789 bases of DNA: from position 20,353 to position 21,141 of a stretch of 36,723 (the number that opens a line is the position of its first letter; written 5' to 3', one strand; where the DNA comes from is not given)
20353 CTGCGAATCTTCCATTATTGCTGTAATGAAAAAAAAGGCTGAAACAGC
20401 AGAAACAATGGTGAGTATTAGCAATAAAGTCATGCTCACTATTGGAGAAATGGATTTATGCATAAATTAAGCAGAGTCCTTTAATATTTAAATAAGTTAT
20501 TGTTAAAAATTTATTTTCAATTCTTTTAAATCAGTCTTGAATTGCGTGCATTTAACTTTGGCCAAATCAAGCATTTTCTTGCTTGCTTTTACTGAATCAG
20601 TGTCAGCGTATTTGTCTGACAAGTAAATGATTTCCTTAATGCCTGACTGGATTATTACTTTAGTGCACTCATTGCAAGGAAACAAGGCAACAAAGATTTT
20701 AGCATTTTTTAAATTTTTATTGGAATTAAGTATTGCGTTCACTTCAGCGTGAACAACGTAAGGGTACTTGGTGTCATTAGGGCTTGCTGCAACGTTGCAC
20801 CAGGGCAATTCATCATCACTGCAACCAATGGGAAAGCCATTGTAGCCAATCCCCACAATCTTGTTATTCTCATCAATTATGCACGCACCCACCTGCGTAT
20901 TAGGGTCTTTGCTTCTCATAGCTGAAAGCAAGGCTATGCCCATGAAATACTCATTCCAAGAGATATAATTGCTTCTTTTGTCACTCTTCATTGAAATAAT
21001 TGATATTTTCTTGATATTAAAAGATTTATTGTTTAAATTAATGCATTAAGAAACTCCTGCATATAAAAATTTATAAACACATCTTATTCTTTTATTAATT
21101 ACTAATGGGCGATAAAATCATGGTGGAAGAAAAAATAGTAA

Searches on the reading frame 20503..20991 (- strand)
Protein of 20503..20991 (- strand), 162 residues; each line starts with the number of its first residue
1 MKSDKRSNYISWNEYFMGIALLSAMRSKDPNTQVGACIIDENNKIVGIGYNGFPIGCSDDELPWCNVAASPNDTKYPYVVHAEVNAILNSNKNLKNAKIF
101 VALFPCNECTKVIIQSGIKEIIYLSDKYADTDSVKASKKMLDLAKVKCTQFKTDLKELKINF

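Call 70: search_protein_families(library=pfam, proteins=[window:20503-20991:-], max_evalue=0.00001)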
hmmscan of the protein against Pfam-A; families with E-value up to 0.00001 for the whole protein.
window:20503-20991:- (162 aa): 2 families
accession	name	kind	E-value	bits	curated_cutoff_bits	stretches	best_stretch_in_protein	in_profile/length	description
PF00383.29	dCMP_cyt_deam_1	-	8.8e-25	87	25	1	11-124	2-101/102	Cytidine and deoxycytidylate deaminase zinc-binding region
PF14437.12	MafB19-deam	-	5.2e-14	52.8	27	1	11-157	2-132/142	MafB19-like deaminase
